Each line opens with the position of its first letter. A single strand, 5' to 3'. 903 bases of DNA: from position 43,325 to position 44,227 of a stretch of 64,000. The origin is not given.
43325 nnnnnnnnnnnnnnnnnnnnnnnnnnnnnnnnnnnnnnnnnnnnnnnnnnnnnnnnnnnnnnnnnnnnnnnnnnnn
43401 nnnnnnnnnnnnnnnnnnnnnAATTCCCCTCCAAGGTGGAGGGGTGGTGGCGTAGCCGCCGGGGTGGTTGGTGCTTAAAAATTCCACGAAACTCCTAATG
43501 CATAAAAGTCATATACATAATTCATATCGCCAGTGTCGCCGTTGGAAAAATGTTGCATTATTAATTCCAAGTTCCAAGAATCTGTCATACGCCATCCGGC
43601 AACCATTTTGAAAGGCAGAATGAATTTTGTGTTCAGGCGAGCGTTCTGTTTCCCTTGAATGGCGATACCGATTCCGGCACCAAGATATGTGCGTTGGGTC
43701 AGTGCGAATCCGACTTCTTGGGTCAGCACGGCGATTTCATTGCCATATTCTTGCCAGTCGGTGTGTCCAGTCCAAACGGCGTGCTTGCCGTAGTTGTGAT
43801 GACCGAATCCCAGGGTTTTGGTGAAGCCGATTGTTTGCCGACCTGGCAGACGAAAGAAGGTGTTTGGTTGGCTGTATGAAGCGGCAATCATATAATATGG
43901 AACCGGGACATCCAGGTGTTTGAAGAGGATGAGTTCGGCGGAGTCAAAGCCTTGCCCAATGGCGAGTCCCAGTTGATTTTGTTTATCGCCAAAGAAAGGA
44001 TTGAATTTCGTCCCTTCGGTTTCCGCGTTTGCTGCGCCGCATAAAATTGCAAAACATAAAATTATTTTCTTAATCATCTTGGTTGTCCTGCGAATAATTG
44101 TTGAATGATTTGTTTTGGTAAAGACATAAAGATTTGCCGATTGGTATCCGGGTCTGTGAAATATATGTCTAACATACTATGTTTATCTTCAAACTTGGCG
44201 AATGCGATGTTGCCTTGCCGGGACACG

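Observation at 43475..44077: Expanded lipid A and surface remodelling repertoire: three PagL-like paralogs, PAP2, Stealth, GT8, GT92 x2, and an unusually high density of OMP genes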

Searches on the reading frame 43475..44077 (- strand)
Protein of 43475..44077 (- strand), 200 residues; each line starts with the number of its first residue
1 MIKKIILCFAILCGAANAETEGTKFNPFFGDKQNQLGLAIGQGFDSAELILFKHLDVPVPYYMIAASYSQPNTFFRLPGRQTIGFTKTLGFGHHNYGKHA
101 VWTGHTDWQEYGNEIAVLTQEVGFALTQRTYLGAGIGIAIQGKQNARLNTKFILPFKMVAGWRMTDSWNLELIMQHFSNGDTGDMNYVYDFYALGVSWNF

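Call 3: search_protein_families(library=pfam, proteins=[window:43475-44077:-], max_evalue=1)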
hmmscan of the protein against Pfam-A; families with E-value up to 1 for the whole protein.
window:43475-44077:- (200 aa): 1 family
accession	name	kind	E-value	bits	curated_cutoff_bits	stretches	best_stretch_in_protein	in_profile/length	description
PF09411.16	PagL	-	5.9e-07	30.1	23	1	101-199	36-136/136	Lipid A 3-O-deacylase (PagL)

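Call 4: search_protein_families(library=ncbifam, proteins=[window:43475-44077:-], max_evalue=1)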
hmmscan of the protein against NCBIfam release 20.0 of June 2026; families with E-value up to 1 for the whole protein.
window:43475-44077:- (200 aa): 1 family
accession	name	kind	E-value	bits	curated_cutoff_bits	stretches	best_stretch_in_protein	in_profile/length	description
NF041764.1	ArtI_Ecoli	equivalog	0.082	12.3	522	1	106-152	179-220/243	arginine ABC transporter substrate-binding protein ArtI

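Call 9: find_homologous_proteins(query=window:43475-44077:-)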
Query window:43475-44077:- (200 aa): 58 proteins with E <= 0.001 among 153 candidates.
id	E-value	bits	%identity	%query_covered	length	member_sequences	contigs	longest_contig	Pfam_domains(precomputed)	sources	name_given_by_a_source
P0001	2.4e-135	467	100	100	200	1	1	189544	PF09411.17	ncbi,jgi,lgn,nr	ncbi:MAG: acyloxyacyl hydrolase [Rickettsiales bacterium]|jgi:hypothetical protein|nr:acyloxyacyl hy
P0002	7.8e-75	269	59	100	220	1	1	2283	PF09411.17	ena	-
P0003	1.1e-72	262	58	100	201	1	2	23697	PF09411.17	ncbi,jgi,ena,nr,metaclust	ncbi:MAG: acyloxyacyl hydrolase [Proteobacteria bacterium]|nr:acyloxyacyl hydrolase [Pseudomonadota 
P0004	8.3e-72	259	58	98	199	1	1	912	PF09411.17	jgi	-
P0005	4.6e-68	247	62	88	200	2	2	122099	PF09411.17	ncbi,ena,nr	ncbi:MAG: acyloxyacyl hydrolase [Alphaproteobacteria bacterium]|nr:acyloxyacyl hydrolase [Alphaprote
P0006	1.4e-67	246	59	95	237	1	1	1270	PF09411.17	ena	-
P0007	1.7e-66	242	55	98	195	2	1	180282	PF09411.17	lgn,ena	-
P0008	8.4e-65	237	55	100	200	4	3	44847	PF09411.17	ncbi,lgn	-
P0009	2.9e-64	235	56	100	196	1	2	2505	PF09411.17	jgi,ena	-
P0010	1.1e-63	233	61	88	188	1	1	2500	PF09411.17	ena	-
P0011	4.2e-63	231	54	100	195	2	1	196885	PF09411.17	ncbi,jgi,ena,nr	ncbi:MAG: acyloxyacyl hydrolase [Alphaproteobacteria bacterium]|nr:acyloxyacyl hydrolase [Alphaprote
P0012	7.8e-63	230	57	88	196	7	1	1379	PF09411.17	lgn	-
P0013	5.4e-61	224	50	100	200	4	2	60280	PF09411.17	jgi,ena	-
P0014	1.2e-59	220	54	95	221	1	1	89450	PF09411.17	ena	-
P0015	1.2e-59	220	51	100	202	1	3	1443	PF09411.17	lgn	-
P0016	1.8e-59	219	50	100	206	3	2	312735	PF09411.17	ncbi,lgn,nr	ncbi:MAG: acyloxyacyl hydrolase [Alphaproteobacteria bacterium]|nr:acyloxyacyl hydrolase [Alphaprote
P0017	2.2e-59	219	51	100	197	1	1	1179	PF09411.17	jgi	jgi:hypothetical protein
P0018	3.3e-58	215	55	88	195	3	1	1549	PF09411.17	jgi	jgi:hypothetical protein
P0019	1.3e-57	213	54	88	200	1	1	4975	PF09411.17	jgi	jgi:hypothetical protein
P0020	1.6e-57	213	52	100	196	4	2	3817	PF09411.17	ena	-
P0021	2.7e-57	212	50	100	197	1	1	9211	PF09411.17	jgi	jgi:hypothetical protein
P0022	3.9e-57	212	54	88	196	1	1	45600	PF09411.17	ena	-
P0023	2.9e-49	186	58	72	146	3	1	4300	PF09411.17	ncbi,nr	ncbi:MAG: acyloxyacyl hydrolase, partial [Proteobacteria bacterium]|nr:acyloxyacyl hydrolase [Pseudo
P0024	3.3e-46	176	44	100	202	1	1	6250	PF09411.17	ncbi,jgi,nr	ncbi:MAG: acyloxyacyl hydrolase [Rickettsiales bacterium]|jgi:hypothetical protein|nr:acyloxyacyl hy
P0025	1.5e-45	174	42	100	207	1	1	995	PF09411.17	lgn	-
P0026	1.6e-45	174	44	98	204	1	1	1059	PF09411.17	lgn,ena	-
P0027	2.1e-43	167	44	97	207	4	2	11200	PF09411.17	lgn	-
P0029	1.0e-37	148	40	100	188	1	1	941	PF09411.17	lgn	-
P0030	2.1e-35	141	47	72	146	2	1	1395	PF09411.17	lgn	-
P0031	9.1e-33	132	38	100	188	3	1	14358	PF09411.17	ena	-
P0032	2.5e-32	130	37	100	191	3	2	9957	PF09411.17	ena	-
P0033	1.9e-31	128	40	98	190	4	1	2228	PF09411.17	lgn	-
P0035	2.6e-31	127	38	98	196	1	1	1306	PF09411.17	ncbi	-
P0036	5.0e-31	126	40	100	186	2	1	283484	PF09411.17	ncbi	-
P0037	1.0e-30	125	39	100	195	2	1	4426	PF09411.17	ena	-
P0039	7.0e-30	122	38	98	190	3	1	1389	PF09411.17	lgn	-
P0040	1.8e-29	121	39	100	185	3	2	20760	PF09411.17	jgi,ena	-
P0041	9.6e-29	119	40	88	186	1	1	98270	PF09411.17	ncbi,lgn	-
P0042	1.9e-28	118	35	100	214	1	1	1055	PF09411.17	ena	-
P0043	2.7e-28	117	35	100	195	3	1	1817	PF09411.17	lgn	-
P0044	5.2e-28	116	36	100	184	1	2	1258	PF09411.17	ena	-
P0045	5.4e-28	116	35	100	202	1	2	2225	PF09411.17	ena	-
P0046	4.1e-27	113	36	98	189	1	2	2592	PF09411.17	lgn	-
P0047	4.4e-26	110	37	89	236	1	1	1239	PF09411.17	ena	-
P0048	6.2e-26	110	36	88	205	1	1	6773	PF09411.17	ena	-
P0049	2.6e-25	108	36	100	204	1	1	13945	PF09411.17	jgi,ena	-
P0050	1.9e-24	105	35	99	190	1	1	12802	PF09411.17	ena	-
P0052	2.5e-11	62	31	100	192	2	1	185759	PF09411.17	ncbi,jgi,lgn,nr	ncbi:MAG: acyloxyacyl hydrolase [Alphaproteobacteria bacterium]|nr:acyloxyacyl hydrolase [Alphaprote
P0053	1.3e-9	56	31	69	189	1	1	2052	PF09411.17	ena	-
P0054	8.6e-9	54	28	100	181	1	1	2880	PF09411.17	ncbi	-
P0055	4.2e-8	51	29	88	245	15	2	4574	PF09411.17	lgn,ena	-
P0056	1.2e-7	50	28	88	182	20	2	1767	PF09411.17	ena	-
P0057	1.9e-6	46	28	98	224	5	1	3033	PF09411.17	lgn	-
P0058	5.1e-6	45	28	68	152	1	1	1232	PF09411.17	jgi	jgi:hypothetical protein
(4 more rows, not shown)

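Call 12: search_solved_structures(query=A2, max_evalue=10, show_alignments=2)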
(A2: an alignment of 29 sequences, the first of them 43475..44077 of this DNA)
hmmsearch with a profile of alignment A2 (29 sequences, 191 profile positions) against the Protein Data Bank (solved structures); distinct sequences matched with E-value up to 10: 2.
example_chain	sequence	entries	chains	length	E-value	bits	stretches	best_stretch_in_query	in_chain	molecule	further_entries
2erv_A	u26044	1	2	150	0.014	18.2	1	125-185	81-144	hypothetical protein Paer03002360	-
1rh8_A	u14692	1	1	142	0.58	12.9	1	41-102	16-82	Piccolo protein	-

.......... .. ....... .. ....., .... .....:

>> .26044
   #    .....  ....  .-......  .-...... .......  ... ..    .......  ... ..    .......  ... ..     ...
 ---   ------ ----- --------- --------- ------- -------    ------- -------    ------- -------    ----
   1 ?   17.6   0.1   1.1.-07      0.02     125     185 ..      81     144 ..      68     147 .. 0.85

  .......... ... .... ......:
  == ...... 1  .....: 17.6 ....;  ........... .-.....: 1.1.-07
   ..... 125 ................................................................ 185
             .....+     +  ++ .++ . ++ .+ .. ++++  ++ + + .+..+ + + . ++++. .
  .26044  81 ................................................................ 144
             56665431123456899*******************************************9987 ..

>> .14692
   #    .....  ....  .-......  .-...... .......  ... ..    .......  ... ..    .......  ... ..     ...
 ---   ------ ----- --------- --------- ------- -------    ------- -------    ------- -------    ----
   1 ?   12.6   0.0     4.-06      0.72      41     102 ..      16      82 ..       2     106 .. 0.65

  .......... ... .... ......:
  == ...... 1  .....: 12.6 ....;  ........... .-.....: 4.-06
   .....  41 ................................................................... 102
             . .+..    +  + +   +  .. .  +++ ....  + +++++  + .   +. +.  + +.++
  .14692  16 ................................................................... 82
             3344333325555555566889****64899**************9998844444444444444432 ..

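Call 65: predict_structure(alignment_id=A2)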
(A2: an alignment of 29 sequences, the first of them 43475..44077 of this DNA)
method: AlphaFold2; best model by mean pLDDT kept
length: 200 residues; sequences in the alignment: 29
mean_pLDDT: 87.5   pTM: 0.81
mean pLDDT of the five models: 87.5, 87.4, 87.1, 86.0, 84.7
residues with pLDDT >= 90: 124; 70-90: 50; 50-70: 24; < 50: 2
segments of 3 or more residues with pLDDT < 50: none
pLDDT, mean of each block of 10 residues (from residue 1): 72 57 79 98 87 85 98 86 97 67 74 96 94 97 91 97 98 96 84 98
secondary structure, 60 per line:
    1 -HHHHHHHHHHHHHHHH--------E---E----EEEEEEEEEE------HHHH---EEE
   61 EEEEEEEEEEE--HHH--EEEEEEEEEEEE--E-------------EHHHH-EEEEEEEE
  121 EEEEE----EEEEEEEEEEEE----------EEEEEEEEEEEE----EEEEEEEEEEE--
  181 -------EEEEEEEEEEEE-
elements in order: H2-17 E35-44 H51-54 E58-71 E79-90 H108-111 E113-125 E130-141 E152-163 E168-178 E188-199

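Call 68: fold_search(model_id=the predicted structure, library=pdb)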
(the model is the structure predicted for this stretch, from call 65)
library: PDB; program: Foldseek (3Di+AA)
matches with E <= 10: 1023; with E <= 0.001: 17
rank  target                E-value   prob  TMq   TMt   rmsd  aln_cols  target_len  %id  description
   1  9fzc_A                3.0e-06  1.00  0.48  0.55   7.8       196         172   13  Structure of OmpA-short in complex with nanobody Nb01 (released 2024-07-17)
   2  9a2m_MODEL_1_A        5.1e-06  1.00  0.52  0.32   7.3       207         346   14  Model of E. coli OmpA by in-cell photo-crosslinking MS and deep learning (released 2023-02-24)
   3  2erv_B                1.3e-05  1.00  0.54  0.72   4.6       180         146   15  Crystal structure of the outer membrane enzyme PagL (released 2006-04-11)
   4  9fzd_A                2.9e-05  1.00  0.52  0.59   7.4       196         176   13  Structure of OmpA-long in complex with nanobody Nb39 (released 2024-07-17)
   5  1p4t                  5.0e-05  1.00  0.50  0.62   5.2       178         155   11  Crystal structure of Neisserial surface protein A (NspA) (released 2003-07-22)
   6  2erv_A                5.2e-05  1.00  0.55  0.72   4.8       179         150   15  Crystal structure of the outer membrane enzyme PagL (released 2006-04-11)
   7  2ge4_MODEL_1_A        5.5e-05  1.00  0.45  0.51   9.2       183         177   16  High-resolution solution structure of outer membrane protein A transmembrane domain (released 2006-04-11)
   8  6x9z                  8.4e-05  1.00  0.48  0.77   3.5       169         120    8  De novo design of transmembrane beta-barrels (released 2021-02-17)
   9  1bxw                  9.4e-05  1.00  0.53  0.61   6.2       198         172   14  OUTER MEMBRANE PROTEIN A (OMPA) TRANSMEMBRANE DOMAIN (released 1998-10-14)
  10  1qjp                  2.0e-04  1.00  0.51  0.72   4.7       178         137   13  HIGH RESOLUTION STRUCTURE OF THE OUTER MEMBRANE PROTEIN A (OMPA) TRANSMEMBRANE DOMAIN (released 2000-06-30)
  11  2n2l_MODEL_1_A        2.7e-04  1.00  0.48  0.59   8.0       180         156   12  NMR structure of yersinia pestis ail (attachment invasion locus) in decylphosphocholine micelles calculated wi (released 2015-07-22)
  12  4rlc                  2.8e-04  1.00  0.48  0.68   5.5       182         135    9  Crystal structure of the N-terminal beta-barrel domain of Pseudomonas aeruginosa OprF (released 2015-04-22)
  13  2mnh_MODEL_1_A        4.8e-04  1.00  0.48  0.61   6.6       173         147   11  Refined structure of outer membrane protein x in nanodisc by measuring residual dipolar couplings (released 2015-03-18)
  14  3qrc_A                7.3e-04  1.00  0.43  0.54   7.7       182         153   11  The crystal structure of Ail, the attachment invasion locus protein of Yersinia pestis, in complex with the heparin an (released 2011-11-23)
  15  1g90_MODEL_1_A        9.1e-04  1.00  0.46  0.51   8.5       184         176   12  NMR Solution Structure of Outer Membrane Protein A Transmembrane Domain: 10 conformers (released 2001-04-21)
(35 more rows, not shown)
